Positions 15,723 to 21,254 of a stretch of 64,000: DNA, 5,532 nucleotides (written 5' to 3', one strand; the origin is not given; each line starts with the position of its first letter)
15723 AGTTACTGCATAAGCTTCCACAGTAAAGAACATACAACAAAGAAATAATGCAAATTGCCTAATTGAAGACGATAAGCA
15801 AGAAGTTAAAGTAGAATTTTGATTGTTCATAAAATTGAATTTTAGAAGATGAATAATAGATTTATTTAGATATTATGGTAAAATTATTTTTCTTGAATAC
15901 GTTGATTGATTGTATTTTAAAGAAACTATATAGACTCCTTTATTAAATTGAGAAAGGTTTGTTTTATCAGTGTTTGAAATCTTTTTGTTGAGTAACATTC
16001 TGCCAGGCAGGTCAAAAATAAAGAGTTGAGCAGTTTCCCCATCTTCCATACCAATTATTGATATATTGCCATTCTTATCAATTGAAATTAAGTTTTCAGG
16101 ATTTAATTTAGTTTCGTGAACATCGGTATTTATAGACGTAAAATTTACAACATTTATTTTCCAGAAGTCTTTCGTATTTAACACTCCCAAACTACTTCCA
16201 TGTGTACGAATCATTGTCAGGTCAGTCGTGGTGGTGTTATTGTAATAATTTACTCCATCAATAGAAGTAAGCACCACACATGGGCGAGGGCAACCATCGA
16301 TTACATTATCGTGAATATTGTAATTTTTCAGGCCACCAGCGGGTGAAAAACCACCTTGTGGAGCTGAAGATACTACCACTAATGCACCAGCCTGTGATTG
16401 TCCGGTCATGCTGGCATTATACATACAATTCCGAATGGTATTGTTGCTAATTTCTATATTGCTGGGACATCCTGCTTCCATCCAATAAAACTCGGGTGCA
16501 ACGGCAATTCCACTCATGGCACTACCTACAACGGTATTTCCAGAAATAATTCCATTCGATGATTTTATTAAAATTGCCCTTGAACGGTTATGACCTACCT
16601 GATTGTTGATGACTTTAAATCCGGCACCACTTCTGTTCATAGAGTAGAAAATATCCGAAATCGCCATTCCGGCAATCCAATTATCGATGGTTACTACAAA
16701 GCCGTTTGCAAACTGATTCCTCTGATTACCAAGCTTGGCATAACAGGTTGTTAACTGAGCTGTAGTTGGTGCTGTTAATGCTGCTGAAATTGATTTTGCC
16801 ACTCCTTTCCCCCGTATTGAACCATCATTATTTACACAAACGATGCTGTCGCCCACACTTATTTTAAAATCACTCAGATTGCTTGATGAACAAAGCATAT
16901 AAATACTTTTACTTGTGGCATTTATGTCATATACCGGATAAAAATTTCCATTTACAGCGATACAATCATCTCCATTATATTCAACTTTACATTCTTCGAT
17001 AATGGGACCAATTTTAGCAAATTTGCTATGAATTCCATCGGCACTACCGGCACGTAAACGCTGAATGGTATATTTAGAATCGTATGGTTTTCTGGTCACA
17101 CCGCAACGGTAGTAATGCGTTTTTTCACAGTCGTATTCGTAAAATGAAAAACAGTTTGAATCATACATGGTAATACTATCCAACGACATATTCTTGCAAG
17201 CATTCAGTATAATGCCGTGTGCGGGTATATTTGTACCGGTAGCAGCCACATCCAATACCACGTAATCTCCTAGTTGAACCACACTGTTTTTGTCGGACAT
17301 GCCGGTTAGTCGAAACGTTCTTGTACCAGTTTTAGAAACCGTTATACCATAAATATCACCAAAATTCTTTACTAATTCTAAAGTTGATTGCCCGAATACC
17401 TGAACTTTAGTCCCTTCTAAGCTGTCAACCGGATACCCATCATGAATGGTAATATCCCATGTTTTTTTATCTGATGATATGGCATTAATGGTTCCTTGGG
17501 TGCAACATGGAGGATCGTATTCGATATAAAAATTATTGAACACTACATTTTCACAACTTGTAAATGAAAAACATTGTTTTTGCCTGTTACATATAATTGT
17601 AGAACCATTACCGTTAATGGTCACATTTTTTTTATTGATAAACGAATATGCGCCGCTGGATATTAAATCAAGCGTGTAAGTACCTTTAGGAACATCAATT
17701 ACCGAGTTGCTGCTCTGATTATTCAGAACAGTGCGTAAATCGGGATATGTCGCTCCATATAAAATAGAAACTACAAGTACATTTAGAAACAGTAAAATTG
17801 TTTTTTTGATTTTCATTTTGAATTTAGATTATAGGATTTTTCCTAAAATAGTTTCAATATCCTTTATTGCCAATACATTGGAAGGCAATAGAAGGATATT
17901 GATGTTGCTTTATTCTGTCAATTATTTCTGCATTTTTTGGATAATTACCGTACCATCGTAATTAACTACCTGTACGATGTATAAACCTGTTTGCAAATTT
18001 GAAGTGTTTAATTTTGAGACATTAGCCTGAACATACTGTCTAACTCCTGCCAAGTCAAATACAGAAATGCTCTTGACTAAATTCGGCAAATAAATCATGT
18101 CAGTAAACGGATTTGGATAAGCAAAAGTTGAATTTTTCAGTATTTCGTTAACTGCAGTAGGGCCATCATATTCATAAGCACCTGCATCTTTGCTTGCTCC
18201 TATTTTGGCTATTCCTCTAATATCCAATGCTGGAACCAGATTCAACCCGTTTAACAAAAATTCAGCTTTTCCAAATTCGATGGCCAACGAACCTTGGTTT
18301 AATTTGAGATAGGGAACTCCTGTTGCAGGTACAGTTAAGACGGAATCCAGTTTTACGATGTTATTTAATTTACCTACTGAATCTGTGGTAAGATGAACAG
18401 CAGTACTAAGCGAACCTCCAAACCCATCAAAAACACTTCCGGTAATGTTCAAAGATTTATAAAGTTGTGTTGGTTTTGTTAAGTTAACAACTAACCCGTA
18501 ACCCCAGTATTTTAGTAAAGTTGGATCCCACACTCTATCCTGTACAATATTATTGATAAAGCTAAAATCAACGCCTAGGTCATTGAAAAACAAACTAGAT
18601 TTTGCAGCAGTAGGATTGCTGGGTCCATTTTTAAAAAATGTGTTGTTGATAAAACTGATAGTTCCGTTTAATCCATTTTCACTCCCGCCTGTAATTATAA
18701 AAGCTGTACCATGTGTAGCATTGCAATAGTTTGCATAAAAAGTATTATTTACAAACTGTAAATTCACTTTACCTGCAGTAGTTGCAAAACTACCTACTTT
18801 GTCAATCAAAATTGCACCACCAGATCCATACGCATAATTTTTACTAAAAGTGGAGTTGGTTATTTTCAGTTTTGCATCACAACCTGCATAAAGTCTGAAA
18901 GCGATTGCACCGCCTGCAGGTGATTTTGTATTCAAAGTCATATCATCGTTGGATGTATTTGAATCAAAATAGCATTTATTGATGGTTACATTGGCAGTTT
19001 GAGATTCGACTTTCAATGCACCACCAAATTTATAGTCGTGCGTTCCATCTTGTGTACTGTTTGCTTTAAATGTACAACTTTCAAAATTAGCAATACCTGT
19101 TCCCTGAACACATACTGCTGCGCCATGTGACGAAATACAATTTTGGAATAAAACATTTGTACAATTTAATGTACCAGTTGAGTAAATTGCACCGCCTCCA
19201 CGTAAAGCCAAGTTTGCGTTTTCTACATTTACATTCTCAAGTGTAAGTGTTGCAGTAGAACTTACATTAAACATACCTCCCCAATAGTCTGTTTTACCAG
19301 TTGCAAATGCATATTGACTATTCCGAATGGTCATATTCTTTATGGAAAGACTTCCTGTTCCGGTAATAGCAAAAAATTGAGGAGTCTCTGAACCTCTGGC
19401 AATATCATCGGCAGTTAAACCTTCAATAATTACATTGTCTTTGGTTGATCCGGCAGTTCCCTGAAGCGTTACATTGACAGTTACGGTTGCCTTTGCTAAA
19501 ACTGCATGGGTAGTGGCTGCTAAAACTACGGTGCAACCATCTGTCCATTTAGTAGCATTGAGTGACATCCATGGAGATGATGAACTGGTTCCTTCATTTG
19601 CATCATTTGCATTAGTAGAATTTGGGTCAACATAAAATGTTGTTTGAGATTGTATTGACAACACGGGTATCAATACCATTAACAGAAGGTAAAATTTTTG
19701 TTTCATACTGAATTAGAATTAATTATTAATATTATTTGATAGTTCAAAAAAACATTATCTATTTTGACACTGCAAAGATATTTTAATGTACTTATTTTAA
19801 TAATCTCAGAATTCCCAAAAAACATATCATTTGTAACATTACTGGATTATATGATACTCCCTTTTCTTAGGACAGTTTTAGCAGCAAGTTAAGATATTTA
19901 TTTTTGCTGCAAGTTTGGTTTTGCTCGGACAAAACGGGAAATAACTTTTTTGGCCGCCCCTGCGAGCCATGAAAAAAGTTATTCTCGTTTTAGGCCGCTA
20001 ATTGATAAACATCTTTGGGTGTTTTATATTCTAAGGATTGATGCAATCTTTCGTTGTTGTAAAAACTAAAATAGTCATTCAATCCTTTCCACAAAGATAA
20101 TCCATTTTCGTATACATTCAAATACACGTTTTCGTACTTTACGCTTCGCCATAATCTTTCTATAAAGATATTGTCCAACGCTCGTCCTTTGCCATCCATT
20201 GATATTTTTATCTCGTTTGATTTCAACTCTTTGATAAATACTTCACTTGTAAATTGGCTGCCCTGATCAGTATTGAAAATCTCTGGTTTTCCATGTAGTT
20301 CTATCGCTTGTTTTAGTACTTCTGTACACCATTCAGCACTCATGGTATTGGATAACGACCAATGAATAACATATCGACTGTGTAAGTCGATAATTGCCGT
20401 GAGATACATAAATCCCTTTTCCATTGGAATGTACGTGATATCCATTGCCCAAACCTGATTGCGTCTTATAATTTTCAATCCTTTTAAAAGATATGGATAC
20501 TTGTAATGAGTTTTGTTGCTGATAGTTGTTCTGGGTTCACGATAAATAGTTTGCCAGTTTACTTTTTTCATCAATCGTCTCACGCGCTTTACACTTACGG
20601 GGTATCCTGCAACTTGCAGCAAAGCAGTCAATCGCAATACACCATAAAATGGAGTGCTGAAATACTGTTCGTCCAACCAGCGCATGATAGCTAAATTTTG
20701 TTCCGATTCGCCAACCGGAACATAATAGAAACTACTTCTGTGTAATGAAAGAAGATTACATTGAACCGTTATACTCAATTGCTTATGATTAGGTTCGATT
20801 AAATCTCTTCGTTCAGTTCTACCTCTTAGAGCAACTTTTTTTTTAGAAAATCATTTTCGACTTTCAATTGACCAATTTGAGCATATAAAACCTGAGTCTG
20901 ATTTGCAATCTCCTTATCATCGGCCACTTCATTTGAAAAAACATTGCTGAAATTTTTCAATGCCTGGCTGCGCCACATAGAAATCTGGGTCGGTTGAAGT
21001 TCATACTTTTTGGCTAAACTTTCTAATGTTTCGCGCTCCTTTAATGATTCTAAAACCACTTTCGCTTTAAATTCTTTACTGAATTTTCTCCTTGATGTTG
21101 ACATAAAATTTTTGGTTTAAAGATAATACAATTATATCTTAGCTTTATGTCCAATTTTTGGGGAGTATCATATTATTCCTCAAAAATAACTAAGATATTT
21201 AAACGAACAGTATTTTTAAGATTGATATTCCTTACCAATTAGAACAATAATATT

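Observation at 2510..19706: IS-bounded island of six T9SS-tailed surface proteins assembled from three shuffled modules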

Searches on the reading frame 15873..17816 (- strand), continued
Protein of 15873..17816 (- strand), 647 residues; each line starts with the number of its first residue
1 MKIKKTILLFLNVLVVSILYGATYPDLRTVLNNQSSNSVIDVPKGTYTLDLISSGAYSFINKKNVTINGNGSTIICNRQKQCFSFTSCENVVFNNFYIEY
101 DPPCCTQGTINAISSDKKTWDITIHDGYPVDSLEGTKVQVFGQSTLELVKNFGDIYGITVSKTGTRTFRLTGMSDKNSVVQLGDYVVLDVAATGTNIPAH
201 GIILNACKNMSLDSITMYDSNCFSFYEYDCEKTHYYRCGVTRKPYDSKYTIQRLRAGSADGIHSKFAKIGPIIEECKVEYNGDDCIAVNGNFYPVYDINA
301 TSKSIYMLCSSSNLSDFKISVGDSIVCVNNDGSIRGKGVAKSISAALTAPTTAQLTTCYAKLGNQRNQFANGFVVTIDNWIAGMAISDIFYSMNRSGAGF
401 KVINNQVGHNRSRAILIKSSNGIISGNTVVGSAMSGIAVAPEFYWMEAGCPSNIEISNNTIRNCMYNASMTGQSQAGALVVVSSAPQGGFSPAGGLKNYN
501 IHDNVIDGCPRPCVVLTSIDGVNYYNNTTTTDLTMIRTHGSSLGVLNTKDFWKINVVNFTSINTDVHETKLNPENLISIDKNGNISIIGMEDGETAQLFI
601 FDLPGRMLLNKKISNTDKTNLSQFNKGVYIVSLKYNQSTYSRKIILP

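Call 36: find_related_loci(query=A3, collection=genome_contigs, flank=10000)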
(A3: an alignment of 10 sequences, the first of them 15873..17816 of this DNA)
Query A3 (647 aa) in genome_contigs; peptide patterns used: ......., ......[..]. (x = any residue, [..] = any of these).
302 stretches matched a pattern; 18 encode a relative of the query (tblastn E <= 1e-3); 18 distinct loci.
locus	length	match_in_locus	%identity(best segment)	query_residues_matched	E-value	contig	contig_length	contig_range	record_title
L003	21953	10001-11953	51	1-647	0e+0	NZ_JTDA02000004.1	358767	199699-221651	Coprobacter secundus strain 177 4, whole genome shotgun sequence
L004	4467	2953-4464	60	1-506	0e+0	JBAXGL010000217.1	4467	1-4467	MAG: Bacteroidales bacterium isolate ELA296 MAG296_217, whole genome shotgun sequence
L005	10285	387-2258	48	26-646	0e+0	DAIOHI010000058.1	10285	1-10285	MAG TPA_asm: Paludibacteraceae bacterium isolate CTOTU40135 NODE_6959_length_10285_cov_4.264614, whole genome shotgun se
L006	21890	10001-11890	47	7-644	8e-180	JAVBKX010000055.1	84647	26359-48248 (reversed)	MAG: Bacteroidales bacterium isolate EPI_MAG_00008 c_000010525509, whole genome shotgun sequence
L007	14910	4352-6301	42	4-645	1e-156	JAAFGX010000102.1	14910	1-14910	MAG: Paludibacter sp. isolate Bin2_4 scaffold_1589, whole genome shotgun sequence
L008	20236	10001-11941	43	1-646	2e-156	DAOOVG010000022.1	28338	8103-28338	MAG TPA_asm: Paludibacteraceae bacterium isolate AMR_MDS_2447 NODE_1131_length_28338_cov_7.622176, whole genome shotgun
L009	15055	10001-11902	38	2-646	2e-133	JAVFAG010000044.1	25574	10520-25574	MAG: Paludibacter sp. isolate BF4_84 NODE_5683_length_25574_cov_19.369277_Biofilm4, whole genome shotgun sequence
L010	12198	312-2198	37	8-646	5e-133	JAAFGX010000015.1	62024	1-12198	MAG: Paludibacter sp. isolate Bin2_4 scaffold_193, whole genome shotgun sequence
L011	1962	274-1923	41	2-556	9e-143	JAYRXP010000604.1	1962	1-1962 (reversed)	MAG: Paludibacter sp. isolate EBPR_ori4bin.36 k141_268165, whole genome shotgun sequence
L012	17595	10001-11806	39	34-646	7e-130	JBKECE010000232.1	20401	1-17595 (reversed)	MAG: Dysgonomonas sp. isolate VLC_054 k121_2359471, whole genome shotgun sequence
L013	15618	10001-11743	34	2-572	5e-96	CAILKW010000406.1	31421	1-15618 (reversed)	MAG: uncultured Bacteroidia bacterium isolate KTt_bin-2223 genome assembly, contig: bin-2223:406/851, whole genome shotg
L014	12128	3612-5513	38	2-646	5e-133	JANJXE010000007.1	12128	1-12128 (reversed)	MAG: Paludibacter sp. isolate RS341_metabat.bin.11 RS341_k141_183620, whole genome shotgun sequence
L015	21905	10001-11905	35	2-646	6e-121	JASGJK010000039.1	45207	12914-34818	MAG: Paludibacteraceae bacterium isolate 5N463 JMF-2111-06-0005.ont.bin.463_38, whole genome shotgun sequence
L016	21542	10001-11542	29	7-527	9e-62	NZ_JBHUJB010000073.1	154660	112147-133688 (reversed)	Rubritalea tangerina strain KCTC 12907 GCM70020105_61, whole genome shotgun sequence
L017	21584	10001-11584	32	1-521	4e-89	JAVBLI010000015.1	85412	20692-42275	MAG: Thermoguttaceae bacterium isolate EPI_MAG_00019 c_000008203291, whole genome shotgun sequence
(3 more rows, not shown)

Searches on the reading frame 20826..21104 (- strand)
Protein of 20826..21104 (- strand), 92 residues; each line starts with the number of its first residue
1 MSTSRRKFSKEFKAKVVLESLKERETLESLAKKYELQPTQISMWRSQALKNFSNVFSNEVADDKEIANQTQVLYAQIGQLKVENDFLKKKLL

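Call 44: search_protein_families(library=pfam, proteins=[window:20826-21104:-], max_evalue=1)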
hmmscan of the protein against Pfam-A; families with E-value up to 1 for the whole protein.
window:20826-21104:- (92 aa): 8 families
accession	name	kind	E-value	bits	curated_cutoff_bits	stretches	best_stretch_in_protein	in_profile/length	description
PF01527.26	HTH_Tnp_1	-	3.1e-09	37.4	24.1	1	5-53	4-52/75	Transposase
PF21132.2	MFD_D3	-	0.00031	21.1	21.8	1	8-47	1-42/73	MFD, D3 domain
PF09607.16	BrkDBD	-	0.0098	16.2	23.4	1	4-46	2-47/58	Brinker DNA-binding domain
PF11220.13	DUF3015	-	0.058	13.7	25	1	25-71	83-129/142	Protein of unknown function (DUF3015)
PF05920.17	Homeobox_KN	-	0.058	13.7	24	1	25-44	14-33/40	Homeobox KN domain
PF13518.12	HTH_28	-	0.079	13.5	25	1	12-47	1-35/52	Helix-turn-helix domain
PF14282.11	FlxA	-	0.2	12.2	26.3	0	61-83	49-71/101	FlxA-like protein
PF01476.26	LysM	-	0.2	12.1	20.9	0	22-41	4-23/43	LysM domain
